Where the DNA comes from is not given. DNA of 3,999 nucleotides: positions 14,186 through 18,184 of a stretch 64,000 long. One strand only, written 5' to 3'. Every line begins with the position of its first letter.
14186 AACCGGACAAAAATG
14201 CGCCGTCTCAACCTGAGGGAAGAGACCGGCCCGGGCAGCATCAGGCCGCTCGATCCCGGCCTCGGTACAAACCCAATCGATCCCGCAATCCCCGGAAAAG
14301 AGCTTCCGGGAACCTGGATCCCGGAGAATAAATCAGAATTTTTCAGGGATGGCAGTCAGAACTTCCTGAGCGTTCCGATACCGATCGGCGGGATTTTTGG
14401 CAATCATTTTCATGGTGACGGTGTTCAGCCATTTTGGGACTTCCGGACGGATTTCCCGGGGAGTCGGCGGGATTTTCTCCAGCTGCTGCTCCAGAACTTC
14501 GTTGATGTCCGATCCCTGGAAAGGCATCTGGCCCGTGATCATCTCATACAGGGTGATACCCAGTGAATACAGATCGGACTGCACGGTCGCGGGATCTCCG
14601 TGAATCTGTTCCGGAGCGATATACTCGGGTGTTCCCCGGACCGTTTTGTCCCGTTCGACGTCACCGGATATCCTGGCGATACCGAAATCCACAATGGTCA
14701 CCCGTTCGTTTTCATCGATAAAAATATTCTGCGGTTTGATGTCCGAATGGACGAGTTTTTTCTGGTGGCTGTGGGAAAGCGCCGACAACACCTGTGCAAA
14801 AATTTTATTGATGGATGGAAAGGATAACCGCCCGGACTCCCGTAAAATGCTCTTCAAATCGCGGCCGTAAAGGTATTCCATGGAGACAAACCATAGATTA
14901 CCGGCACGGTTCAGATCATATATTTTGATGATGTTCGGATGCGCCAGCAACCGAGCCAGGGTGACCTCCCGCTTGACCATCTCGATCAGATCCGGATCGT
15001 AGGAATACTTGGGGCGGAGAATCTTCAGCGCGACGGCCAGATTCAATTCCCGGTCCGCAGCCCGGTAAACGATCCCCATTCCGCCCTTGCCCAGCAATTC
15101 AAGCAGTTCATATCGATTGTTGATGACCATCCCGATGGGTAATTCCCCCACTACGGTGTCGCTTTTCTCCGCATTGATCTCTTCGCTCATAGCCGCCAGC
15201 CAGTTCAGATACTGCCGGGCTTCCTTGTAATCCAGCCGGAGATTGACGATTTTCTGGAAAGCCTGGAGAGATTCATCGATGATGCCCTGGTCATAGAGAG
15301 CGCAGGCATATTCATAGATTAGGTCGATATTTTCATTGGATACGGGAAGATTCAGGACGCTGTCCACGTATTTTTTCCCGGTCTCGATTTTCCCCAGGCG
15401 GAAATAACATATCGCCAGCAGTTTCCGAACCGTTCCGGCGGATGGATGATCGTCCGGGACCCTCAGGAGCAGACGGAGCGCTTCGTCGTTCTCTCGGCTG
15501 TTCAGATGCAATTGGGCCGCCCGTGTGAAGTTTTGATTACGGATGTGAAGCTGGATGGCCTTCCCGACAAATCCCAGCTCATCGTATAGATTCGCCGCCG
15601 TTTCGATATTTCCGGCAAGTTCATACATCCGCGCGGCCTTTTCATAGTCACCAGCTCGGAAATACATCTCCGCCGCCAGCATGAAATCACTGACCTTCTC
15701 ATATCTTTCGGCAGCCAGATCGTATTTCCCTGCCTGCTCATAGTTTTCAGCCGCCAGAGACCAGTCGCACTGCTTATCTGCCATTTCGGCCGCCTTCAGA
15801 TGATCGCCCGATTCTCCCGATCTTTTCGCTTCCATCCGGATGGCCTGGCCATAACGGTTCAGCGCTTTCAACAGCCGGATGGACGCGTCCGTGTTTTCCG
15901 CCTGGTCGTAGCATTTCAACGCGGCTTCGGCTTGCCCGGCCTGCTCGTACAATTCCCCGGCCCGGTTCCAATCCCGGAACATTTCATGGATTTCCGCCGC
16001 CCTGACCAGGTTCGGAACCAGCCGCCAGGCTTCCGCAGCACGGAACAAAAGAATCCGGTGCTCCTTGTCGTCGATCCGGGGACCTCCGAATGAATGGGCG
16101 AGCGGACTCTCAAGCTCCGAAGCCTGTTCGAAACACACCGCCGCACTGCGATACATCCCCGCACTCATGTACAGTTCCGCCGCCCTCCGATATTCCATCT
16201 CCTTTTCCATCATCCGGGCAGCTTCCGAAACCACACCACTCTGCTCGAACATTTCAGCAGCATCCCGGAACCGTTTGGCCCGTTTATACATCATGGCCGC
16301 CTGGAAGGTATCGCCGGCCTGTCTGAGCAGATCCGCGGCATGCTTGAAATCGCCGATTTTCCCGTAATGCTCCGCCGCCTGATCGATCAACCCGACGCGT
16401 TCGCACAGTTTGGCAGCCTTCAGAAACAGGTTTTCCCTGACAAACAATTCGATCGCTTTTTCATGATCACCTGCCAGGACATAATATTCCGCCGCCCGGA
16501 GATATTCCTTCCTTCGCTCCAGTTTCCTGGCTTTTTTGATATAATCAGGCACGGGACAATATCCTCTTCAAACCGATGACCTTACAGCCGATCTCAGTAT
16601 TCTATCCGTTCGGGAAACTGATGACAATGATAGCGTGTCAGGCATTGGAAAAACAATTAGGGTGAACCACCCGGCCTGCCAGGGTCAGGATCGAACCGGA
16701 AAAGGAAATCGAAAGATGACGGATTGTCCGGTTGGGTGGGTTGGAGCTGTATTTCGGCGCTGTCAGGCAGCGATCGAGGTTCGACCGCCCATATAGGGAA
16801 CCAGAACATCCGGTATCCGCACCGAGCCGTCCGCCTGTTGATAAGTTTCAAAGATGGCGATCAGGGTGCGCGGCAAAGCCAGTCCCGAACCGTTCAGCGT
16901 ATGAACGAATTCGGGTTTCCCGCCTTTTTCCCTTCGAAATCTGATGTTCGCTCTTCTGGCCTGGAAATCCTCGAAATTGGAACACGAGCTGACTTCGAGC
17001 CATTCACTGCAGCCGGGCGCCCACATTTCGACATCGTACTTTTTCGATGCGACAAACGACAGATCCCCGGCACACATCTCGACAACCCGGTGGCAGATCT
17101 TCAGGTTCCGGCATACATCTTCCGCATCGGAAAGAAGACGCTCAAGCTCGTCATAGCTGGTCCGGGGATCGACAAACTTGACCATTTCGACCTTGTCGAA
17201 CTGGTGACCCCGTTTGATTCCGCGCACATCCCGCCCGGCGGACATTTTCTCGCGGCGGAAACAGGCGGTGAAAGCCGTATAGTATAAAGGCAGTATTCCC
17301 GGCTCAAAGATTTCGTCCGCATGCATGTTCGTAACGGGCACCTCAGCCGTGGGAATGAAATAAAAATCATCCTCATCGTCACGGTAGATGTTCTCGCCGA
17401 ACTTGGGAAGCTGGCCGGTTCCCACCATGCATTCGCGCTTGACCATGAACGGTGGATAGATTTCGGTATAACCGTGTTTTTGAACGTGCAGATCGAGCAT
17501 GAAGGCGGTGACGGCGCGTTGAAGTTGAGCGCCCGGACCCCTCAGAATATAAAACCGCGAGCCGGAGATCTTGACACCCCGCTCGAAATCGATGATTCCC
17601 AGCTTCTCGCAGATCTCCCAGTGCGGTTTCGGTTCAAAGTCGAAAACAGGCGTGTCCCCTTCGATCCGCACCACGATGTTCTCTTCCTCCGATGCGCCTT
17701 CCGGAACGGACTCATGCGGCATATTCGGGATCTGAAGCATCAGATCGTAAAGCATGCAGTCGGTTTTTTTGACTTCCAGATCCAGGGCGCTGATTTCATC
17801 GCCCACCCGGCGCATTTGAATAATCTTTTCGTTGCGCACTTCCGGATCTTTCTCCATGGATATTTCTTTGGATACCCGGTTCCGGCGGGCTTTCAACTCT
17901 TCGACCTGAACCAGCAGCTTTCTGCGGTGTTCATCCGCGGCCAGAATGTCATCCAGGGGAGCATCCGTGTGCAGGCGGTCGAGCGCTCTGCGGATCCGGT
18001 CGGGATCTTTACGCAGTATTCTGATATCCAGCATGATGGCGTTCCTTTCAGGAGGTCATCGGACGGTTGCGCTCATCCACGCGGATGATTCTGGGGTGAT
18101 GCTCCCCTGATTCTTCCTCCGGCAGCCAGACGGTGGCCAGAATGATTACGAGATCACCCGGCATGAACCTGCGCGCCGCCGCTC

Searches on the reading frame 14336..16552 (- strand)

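Call 29: search_protein_families(library=pfam, proteins=[window:14336-16552:-], max_evalue=0.001)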
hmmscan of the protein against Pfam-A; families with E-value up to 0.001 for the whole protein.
window:14336-16552:- (739 aa): 20 families
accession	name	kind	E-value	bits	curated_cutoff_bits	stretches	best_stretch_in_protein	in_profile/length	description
PF00069.31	Pkinase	-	8.8e-55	186.4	31.7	1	481-731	1-257/263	Protein kinase domain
PF07714.23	PK_Tyr_Ser-Thr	-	5.1e-35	121.4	23.1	1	483-725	3-249/258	Protein tyrosine and serine/threonine kinase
PF14938.12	SNAP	-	4.1e-13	49.9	25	2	16-145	57-182/282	Soluble NSF attachment protein, SNAP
PF23774.1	TPR_GEMI5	-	3.1e-11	43.7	33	1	8-105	77-170/209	GEMI5 TPR domain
PF00637.26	Clathrin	-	6.2e-11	42.7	29.6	0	46-92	76-122/143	Region in Clathrin and VPS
PF07719.23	TPR_2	-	1.1e-09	38.1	27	0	194-218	3-27/34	Tetratricopeptide repeat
PF24762.1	TPR_IF140-IFT172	-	2.9e-09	36.5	26.8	1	201-350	179-330/486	IF140/IFT172 TPR domain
PF13428.12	TPR_14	-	2.3e-08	34.4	23.5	0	194-229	3-41/44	Tetratricopeptide repeat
PF13176.12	TPR_7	-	6.2e-07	29.5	27.9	0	294-312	6-24/36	Tetratricopeptide repeat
PF13424.12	TPR_12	-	9.6e-07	29.4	30.1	0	356-390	27-62/77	Tetratricopeptide repeat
PF13174.12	TPR_6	-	1.1e-06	29.3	26.3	0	292-311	5-24/33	Tetratricopeptide repeat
PF10602.15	RPN7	-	1.4e-06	28.5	29.6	0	191-300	35-145/174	26S proteasome subunit RPN7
PF03109.22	ABC1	-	1.7e-06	27.8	22.9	1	558-633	147-221/244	ABC1 atypical kinase-like domain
PF25170.1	TPR_WDR35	-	5.5e-06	26.6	27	0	70-103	9-41/68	WD repeat-containing protein 35, TPR repeats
PF25295.1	TPR_IFT122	-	4.7e-05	23.2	75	0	65-211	86-234/381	IFT122, TPR domain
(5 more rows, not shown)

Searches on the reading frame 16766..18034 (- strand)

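Call 29: search_protein_families(library=pfam, proteins=[window:16766-18034:-], max_evalue=0.001)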
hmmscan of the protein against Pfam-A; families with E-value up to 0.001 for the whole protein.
window:16766-18034:- (423 aa): 2 families
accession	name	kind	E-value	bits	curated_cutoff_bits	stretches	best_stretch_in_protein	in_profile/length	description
PF00587.30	tRNA-synt_2b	-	3.6e-38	131.9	29.3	1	218-398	5-179/179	tRNA synthetase class II core domain (G, H, P, S and T)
PF02403.27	Seryl_tRNA_N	-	4.5e-24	85.2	28.2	1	1-106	1-108/108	Seryl-tRNA synthetase N-terminal domain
